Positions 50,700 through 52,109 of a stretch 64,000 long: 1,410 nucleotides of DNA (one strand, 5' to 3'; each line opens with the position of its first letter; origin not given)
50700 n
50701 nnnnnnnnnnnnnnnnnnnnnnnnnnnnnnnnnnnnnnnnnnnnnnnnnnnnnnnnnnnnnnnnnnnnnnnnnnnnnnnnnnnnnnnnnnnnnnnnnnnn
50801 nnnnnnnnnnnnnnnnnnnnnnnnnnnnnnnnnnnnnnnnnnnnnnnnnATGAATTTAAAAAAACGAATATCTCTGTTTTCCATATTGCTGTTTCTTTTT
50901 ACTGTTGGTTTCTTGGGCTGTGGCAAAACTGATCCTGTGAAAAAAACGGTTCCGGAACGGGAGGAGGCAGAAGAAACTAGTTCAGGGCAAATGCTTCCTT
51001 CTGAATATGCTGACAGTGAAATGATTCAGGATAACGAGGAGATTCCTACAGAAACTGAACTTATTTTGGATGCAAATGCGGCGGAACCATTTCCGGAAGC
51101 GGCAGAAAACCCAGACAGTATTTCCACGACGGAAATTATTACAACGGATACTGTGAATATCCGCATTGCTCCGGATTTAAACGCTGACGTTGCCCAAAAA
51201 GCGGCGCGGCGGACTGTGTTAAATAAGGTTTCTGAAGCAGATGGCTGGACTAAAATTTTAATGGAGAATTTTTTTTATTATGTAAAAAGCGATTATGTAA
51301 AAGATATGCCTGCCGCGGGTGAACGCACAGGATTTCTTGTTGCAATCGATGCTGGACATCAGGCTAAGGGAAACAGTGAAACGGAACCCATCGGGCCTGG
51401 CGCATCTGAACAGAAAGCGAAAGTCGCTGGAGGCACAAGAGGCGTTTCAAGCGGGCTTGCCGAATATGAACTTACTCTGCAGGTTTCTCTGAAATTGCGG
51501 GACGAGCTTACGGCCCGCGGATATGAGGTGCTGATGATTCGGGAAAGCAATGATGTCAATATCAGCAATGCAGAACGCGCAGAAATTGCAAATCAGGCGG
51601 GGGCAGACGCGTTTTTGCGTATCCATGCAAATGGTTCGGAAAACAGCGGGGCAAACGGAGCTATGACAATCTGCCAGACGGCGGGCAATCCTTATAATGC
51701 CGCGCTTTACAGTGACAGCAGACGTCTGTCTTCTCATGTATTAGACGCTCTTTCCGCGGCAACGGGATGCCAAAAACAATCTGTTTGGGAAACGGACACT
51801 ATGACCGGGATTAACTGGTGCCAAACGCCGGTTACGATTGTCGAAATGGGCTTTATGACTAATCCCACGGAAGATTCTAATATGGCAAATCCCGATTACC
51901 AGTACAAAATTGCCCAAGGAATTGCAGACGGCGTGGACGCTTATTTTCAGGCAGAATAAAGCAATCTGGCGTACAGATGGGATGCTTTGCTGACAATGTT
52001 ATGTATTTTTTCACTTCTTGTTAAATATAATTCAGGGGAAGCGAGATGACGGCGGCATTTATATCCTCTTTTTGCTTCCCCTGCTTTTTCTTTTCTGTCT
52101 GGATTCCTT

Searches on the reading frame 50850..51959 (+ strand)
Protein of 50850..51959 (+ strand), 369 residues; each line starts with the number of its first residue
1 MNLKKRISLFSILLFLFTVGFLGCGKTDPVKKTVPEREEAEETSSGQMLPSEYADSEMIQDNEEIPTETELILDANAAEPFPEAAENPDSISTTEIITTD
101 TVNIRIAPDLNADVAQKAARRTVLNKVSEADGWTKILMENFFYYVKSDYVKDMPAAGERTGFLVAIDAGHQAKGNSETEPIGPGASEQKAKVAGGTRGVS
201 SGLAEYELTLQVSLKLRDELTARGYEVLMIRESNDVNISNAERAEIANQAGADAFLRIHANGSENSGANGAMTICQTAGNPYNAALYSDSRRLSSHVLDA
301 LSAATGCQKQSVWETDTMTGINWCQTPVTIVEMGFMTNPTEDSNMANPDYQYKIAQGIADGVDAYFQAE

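Call 13: search_protein_families(library=pfam, proteins=[window:50850-51959:+], max_evalue=0.001)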
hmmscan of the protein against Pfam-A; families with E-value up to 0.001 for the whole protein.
window:50850-51959:+ (369 aa): 1 family
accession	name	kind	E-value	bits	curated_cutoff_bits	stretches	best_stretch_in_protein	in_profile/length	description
PF01520.23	Amidase_3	-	3e-39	135.3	27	1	164-363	1-173/174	N-acetylmuramoyl-L-alanine amidase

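Call 14: find_encoding_contigs(protein=window:50850-51959:+, flank=6000, max_places=8)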
Protein window:50850-51959:+ (369 aa): 23 contigs read that carry it; 1 place shown.
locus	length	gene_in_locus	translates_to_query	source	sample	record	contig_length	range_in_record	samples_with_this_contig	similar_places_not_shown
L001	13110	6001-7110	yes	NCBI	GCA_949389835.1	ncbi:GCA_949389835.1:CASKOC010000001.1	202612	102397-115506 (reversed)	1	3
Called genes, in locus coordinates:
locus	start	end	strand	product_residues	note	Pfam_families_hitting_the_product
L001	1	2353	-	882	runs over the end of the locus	PF02739:5_3_exonuc_N, PF01367:5_3_exonuc, PF00476:DNA_pol_A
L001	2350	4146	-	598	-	PF01321:Creatinase_N, PF16189:Creatinase_N_2, PF00557:Peptidase_M24, PF16188:Peptidase_M24_C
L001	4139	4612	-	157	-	PF01643:Acyl-ACP_TE (weak), PF13279:4HBT_2, PF03061:4HBT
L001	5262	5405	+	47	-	-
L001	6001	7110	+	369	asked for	PF01520:Amidase_3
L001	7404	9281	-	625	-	PF02687:FtsX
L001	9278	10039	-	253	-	PF00005:ABC_tran, PF13304:AAA_21 (faint)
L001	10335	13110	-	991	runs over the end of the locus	PF04313:HSDR_N, PF00270:DEAD (weak), PF04851:ResIII, PF18766:SWI2_SNF2, PF22679:T1R_D3-like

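Call 17: find_related_loci(query=window:50850-51959:+, collection=genome_contigs, flank=5000)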
Query window:50850-51959:+ (369 aa) in genome_contigs; peptide patterns used: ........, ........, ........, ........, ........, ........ (x = any residue, [..] = any of these).
465 stretches matched a pattern; 432 encode a relative of the query (tblastn E <= 1e-3); the best 80 are kept; 80 distinct loci.
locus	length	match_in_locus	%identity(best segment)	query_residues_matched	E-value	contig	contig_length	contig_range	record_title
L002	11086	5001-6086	75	3-369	2e-180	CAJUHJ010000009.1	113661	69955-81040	MAG TPA_asm: uncultured Lachnospiraceae bacterium isolate MGBC139909 genome assembly, contig: MGBC139909.9, whole genome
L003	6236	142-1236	70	10-369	1e-167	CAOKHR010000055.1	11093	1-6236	MAG TPA_asm: uncultured Lachnospiraceae bacterium isolate SRR17684636_bin.24_metawrap_v1.3_MAG genome assembly, contig:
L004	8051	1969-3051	70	3-367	1e-166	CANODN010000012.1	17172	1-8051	MAG TPA_asm: uncultured Roseburia sp. isolate SRR13921779_bin.135_metawrap_v1.3_MAG genome assembly, contig: NODE.6437_l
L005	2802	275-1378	67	3-369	3e-174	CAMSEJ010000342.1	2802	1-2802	MAG TPA_asm: uncultured Roseburia sp. isolate ERR9465723_bin.41_metawrap_v1.3_MAG genome assembly, contig: NODE.26117_le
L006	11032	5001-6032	71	21-368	2e-163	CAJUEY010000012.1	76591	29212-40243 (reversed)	MAG TPA_asm: uncultured Lachnospiraceae bacterium isolate MGBC128780 genome assembly, contig: MGBC128780.12, whole genom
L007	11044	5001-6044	70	22-369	2e-160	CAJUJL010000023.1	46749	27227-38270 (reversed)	MAG TPA_asm: uncultured Lachnospiraceae bacterium isolate MGBC140242 genome assembly, contig: MGBC140242.23, whole genom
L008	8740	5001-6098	67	2-369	4e-159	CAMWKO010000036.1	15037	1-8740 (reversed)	MAG TPA_asm: uncultured Clostridia bacterium isolate SRR14411336_bin.8_metawrap_v1.3_MAG genome assembly, contig: NODE.1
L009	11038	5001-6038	69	21-369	3e-159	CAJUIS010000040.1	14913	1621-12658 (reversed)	MAG TPA_asm: uncultured Lachnospiraceae bacterium isolate MGBC140196 genome assembly, contig: MGBC140196.40, whole genom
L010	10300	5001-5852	80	86-369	4e-159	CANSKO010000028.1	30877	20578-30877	MAG TPA_asm: uncultured Roseburia sp. isolate SRR15510218_bin.34_metawrap_v1.3_MAG genome assembly, contig: NODE.1334_le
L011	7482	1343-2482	62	1-366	6e-158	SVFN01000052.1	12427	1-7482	MAG: Lachnospiraceae bacterium isolate SIG333 NODE_2877_length_12427_cov_14.770040, whole genome shotgun sequence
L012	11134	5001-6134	67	1-366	3e-157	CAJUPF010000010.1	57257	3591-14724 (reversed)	MAG TPA_asm: uncultured Lachnospiraceae bacterium isolate MGBC163511 genome assembly, contig: MGBC163511.10, whole genom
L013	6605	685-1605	75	66-369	2e-155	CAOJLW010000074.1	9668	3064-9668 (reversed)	MAG TPA_asm: uncultured Lachnospiraceae bacterium isolate SRR17684640_bin.36_metawrap_v1.3_MAG genome assembly, contig:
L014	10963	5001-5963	72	35-366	1e-152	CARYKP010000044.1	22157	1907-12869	MAG TPA_asm: uncultured Lachnospiraceae bacterium isolate MGBC140045 genome assembly, contig: MGBC140045.44, whole genom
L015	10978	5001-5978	74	48-369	6e-158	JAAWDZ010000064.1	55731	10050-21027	MAG: Eubacterium sp. isolate ABMPRH_322_1 k141_1222268, whole genome shotgun sequence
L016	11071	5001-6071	66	13-366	1e-151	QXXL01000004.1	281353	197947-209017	Lachnospiraceae bacterium strain MGB1 Scaffold1_4, whole genome shotgun sequence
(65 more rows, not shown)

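Call 36: find_homologous_proteins(query=window:50850-51959:+, max_evalue=1e-60)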
Query window:50850-51959:+ (369 aa): 7719 proteins with E <= 1e-60 among 8000 candidates; the best 120 are listed.
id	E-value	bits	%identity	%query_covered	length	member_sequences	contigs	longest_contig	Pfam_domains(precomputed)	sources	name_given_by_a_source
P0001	2.7e-231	785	96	100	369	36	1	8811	PF01520.24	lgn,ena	-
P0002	4.0e-170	584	74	99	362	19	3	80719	PF01520.24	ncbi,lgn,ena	-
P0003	1.6e-168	579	74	98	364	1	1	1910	PF01520.24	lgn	-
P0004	5.4e-167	574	72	100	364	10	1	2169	PF01520.24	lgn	-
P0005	7.2e-164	563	72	99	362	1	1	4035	PF01520.24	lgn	-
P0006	1.3e-162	559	70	98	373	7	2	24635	PF01520.24,PF08239.18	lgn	-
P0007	1.7e-160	552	69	99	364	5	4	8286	PF01520.24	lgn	-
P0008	2.3e-159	548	69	99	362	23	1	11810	PF01520.24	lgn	-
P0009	6.5e-159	547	70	99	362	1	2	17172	PF01520.24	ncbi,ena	-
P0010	1.5e-158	546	84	76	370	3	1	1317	PF01520.24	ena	-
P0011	7.4e-158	544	72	93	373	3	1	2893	PF01520.24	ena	-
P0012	1.4e-157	543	73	94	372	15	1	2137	PF01520.24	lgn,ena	-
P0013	4.5e-157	541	68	99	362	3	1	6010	PF01520.24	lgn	-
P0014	6.3e-157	540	71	94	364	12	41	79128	PF01520.24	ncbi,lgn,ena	-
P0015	6.8e-157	540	71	94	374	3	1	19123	PF01520.24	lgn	-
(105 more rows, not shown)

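Call 37: find_encoding_contigs(protein=P0001, flank=6000, max_places=6)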
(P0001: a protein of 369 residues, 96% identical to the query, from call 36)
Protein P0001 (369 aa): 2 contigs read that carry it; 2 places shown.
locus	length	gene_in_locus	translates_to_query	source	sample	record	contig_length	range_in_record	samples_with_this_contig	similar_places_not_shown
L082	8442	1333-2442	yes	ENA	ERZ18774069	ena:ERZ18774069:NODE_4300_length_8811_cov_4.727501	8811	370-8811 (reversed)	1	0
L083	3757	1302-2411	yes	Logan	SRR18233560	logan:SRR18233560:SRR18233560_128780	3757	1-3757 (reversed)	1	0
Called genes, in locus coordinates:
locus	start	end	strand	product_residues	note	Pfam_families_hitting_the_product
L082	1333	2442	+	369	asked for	PF01520:Amidase_3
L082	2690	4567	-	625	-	PF02687:FtsX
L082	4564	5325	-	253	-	PF00005:ABC_tran, PF13304:AAA_21 (faint)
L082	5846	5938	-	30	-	-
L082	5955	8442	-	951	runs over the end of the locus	?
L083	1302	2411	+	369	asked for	PF01520:Amidase_3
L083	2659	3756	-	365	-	?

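Call 38: find_encoding_contigs(protein=P0007, flank=6000, max_places=4)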
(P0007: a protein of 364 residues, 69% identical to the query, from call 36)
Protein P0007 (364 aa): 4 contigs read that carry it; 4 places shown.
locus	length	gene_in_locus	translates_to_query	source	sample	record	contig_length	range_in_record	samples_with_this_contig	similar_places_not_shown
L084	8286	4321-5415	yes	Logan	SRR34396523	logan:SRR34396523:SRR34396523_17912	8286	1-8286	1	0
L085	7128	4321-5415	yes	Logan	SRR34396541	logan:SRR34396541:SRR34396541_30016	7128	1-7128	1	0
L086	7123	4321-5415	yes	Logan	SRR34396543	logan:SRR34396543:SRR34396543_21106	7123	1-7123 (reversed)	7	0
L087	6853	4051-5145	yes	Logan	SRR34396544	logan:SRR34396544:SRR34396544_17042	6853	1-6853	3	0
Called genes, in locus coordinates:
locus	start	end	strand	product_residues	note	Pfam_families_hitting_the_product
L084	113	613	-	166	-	PF01464:SLT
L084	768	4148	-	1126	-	PF08455:SNF2_assoc, PF00176:SNF2-rel_dom, PF04851:ResIII, PF00270:DEAD (faint), PF00271:Helicase_C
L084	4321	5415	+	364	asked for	PF01520:Amidase_3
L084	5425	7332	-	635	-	PF02687:FtsX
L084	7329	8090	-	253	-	PF00005:ABC_tran, PF13304:AAA_21 (faint)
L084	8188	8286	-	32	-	?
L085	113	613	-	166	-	PF01464:SLT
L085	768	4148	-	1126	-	PF08455:SNF2_assoc, PF00176:SNF2-rel_dom, PF04851:ResIII, PF00270:DEAD (faint), PF00271:Helicase_C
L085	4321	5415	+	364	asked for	PF01520:Amidase_3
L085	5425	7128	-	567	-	?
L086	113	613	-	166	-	PF01464:SLT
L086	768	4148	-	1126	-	PF08455:SNF2_assoc, PF00176:SNF2-rel_dom, PF04851:ResIII, PF00270:DEAD (faint), PF00271:Helicase_C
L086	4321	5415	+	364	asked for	PF01520:Amidase_3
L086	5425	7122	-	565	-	?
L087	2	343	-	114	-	?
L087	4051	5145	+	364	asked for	PF01520:Amidase_3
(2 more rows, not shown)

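Call 39: find_encoding_contigs(protein=P0008, flank=6000, max_places=4)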
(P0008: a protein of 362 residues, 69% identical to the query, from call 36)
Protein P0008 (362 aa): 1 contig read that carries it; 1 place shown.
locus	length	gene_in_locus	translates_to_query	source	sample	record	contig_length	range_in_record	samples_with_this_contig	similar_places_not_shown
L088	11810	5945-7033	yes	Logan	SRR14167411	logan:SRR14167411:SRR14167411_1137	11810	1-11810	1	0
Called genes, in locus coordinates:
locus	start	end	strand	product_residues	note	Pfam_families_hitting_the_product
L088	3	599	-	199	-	?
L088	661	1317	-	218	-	-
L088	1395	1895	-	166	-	PF01464:SLT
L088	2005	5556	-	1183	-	PF08455:SNF2_assoc, PF00176:SNF2-rel_dom, PF04851:ResIII, PF00271:Helicase_C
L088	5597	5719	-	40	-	-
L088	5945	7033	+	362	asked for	PF01520:Amidase_3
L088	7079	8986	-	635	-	PF02687:FtsX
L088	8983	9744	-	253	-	PF00005:ABC_tran, PF13304:AAA_21 (faint)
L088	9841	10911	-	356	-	PF03462:PCRF, PF00472:RF-1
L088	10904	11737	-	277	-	PF17827:PrmC_N, PF05175:MTS, PF06325:PrmA (weak), PF13489:Methyltransf_23 (faint), PF13847:Methyltransf_31, PF13649:Methyltransf_25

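Call 52: list_cluster_members(proteins=[window:50850-51959:+, window:48950-49423:-])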
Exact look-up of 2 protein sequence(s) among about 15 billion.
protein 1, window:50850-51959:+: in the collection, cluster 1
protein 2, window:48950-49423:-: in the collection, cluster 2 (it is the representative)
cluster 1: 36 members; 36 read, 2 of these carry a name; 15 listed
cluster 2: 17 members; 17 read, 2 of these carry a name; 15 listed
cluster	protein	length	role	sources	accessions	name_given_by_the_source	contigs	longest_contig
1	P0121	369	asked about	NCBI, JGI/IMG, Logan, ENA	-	N-acetylmuramoyl-L-alanine amidase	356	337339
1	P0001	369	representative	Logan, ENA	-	-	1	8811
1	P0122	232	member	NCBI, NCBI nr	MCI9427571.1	MAG: N-acetylmuramoyl-L-alanine amidase [Eubacterium sp.] | N-acetylmuramoyl-L-alanine amidase [Eubacterium sp.]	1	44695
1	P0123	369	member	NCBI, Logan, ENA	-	-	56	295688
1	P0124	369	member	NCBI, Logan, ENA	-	-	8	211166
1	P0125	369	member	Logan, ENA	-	-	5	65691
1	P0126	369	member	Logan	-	-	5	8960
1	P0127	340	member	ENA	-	-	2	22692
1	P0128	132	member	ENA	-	-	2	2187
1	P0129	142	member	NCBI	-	-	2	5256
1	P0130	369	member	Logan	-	-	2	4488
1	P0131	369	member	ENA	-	-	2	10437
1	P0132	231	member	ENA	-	-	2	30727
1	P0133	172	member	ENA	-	-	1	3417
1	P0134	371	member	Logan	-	-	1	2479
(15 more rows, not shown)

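Call 53: find_encoding_contigs(protein=P0125, flank=3000, max_places=4)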
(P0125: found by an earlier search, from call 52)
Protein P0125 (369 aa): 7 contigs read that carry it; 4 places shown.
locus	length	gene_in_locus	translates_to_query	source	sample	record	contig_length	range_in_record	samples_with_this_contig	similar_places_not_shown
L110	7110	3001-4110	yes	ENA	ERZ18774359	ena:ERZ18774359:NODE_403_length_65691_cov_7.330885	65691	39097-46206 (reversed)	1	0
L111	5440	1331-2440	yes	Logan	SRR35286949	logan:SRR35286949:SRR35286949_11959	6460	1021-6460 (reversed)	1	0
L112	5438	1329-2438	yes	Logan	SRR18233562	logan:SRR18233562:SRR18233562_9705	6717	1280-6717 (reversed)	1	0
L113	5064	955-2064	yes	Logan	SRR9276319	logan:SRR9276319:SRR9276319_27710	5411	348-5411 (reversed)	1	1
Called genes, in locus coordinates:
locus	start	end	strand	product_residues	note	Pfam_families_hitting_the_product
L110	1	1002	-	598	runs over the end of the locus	PF01321:Creatinase_N, PF16189:Creatinase_N_2, PF00557:Peptidase_M24, PF16188:Peptidase_M24_C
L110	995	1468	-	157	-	PF13279:4HBT_2, PF03061:4HBT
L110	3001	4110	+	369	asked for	PF01520:Amidase_3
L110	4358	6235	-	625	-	PF02687:FtsX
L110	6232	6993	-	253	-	PF00005:ABC_tran, PF13304:AAA_21 (faint)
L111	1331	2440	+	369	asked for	PF01520:Amidase_3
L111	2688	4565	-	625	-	PF02687:FtsX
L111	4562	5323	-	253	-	PF00005:ABC_tran, PF13304:AAA_21 (faint)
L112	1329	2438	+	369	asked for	PF01520:Amidase_3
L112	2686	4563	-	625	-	PF02687:FtsX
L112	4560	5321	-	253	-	PF00005:ABC_tran, PF13304:AAA_21 (faint)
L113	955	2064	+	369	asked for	PF01520:Amidase_3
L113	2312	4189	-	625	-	PF02687:FtsX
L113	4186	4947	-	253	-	PF00005:ABC_tran, PF13304:AAA_21 (faint)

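Call 54: find_encoding_contigs(protein=P0124, flank=3000, max_places=4)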
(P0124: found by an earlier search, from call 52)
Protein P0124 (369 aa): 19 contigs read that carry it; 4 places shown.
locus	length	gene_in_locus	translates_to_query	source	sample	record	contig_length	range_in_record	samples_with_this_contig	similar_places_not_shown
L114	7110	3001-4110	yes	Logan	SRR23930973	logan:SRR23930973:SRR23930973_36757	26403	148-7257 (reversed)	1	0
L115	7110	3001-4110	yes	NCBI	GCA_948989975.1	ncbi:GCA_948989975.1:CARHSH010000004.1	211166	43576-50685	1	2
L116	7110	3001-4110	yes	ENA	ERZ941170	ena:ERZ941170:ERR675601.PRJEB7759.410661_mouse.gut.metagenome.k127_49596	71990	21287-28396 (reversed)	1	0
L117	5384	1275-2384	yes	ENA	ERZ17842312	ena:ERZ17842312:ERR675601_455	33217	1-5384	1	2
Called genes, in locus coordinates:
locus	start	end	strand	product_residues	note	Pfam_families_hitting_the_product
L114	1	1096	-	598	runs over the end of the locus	PF01321:Creatinase_N, PF16189:Creatinase_N_2, PF00557:Peptidase_M24, PF16188:Peptidase_M24_C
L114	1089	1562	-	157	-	PF01643:Acyl-ACP_TE (weak), PF13279:4HBT_2, PF03061:4HBT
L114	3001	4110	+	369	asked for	PF01520:Amidase_3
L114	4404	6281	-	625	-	PF02687:FtsX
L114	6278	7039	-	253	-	PF00005:ABC_tran, PF13304:AAA_21 (faint)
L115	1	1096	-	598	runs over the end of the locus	PF01321:Creatinase_N, PF16189:Creatinase_N_2, PF00557:Peptidase_M24, PF16188:Peptidase_M24_C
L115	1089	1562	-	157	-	PF01643:Acyl-ACP_TE (weak), PF13279:4HBT_2, PF03061:4HBT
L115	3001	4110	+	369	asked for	PF01520:Amidase_3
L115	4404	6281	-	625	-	PF02687:FtsX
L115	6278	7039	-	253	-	PF00005:ABC_tran, PF13304:AAA_21 (faint)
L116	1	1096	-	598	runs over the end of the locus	PF01321:Creatinase_N, PF16189:Creatinase_N_2, PF00557:Peptidase_M24, PF16188:Peptidase_M24_C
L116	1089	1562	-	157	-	PF01643:Acyl-ACP_TE (weak), PF13279:4HBT_2, PF03061:4HBT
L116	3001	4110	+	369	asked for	PF01520:Amidase_3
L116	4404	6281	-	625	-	PF02687:FtsX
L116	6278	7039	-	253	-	PF00005:ABC_tran, PF13304:AAA_21 (faint)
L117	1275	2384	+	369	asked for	PF01520:Amidase_3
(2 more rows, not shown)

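Call 55: find_encoding_contigs(protein=P0123, flank=3000, max_places=4)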
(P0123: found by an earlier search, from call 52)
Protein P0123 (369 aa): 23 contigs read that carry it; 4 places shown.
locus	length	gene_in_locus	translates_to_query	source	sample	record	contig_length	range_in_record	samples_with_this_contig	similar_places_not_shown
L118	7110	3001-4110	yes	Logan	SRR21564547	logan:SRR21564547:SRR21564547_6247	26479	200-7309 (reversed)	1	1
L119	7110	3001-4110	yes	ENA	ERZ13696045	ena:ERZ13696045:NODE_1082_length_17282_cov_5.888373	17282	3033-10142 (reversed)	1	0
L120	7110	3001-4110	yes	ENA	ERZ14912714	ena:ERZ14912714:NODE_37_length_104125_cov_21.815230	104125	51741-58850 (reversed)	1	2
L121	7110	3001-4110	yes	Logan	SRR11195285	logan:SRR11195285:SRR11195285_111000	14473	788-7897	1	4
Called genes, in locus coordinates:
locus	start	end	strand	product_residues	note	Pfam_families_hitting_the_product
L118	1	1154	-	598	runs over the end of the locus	PF01321:Creatinase_N, PF16189:Creatinase_N_2, PF00557:Peptidase_M24, PF16188:Peptidase_M24_C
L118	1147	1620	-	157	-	PF01643:Acyl-ACP_TE (weak), PF13279:4HBT_2, PF03061:4HBT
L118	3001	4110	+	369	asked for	PF01520:Amidase_3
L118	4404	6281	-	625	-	PF02687:FtsX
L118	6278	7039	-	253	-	PF00005:ABC_tran, PF13304:AAA_21 (faint)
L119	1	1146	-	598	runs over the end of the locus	PF01321:Creatinase_N, PF16189:Creatinase_N_2, PF00557:Peptidase_M24, PF16188:Peptidase_M24_C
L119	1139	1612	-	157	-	PF01643:Acyl-ACP_TE (weak), PF13279:4HBT_2, PF03061:4HBT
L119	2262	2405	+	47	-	-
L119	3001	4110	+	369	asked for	PF01520:Amidase_3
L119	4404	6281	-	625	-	PF02687:FtsX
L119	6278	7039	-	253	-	PF00005:ABC_tran, PF13304:AAA_21 (faint)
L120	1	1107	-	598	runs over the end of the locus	PF01321:Creatinase_N, PF16189:Creatinase_N_2, PF00557:Peptidase_M24, PF16188:Peptidase_M24_C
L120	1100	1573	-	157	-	PF01643:Acyl-ACP_TE (weak), PF13279:4HBT_2, PF03061:4HBT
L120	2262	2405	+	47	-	-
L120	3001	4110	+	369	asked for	PF01520:Amidase_3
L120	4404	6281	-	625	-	PF02687:FtsX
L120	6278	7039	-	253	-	PF00005:ABC_tran, PF13304:AAA_21 (faint)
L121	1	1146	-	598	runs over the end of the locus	PF01321:Creatinase_N, PF16189:Creatinase_N_2, PF00557:Peptidase_M24, PF16188:Peptidase_M24_C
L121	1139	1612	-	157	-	PF01643:Acyl-ACP_TE (weak), PF13279:4HBT_2, PF03061:4HBT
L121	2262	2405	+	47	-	-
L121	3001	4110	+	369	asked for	PF01520:Amidase_3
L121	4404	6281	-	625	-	PF02687:FtsX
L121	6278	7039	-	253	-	PF00005:ABC_tran, PF13304:AAA_21 (faint)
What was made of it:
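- Genes were called here in L001, L119, L120 and L121 (calls 14, 55).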

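Call 63: search_protein_families(library=pfam, proteins=[window:50850-51959:+], max_evalue=1)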
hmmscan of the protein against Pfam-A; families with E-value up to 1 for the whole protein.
window:50850-51959:+ (369 aa): 3 families
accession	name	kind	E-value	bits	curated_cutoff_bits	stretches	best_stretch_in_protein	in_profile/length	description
PF01520.23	Amidase_3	-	3e-39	135.3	27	1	164-363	1-173/174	N-acetylmuramoyl-L-alanine amidase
PF08239.17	SH3_3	-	0.0023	18.5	27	1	100-150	1-53/54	Bacterial SH3 domain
PF06347.19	SH3_4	-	0.0062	16.7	24.1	1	100-136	3-39/56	Bacterial SH3 domain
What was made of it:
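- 50850..51959 (+): N-acetylmuramoyl-L-alanine amidase gene (Amidase_3; SH3 match below threshold). Pfam (calls 13, 63).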
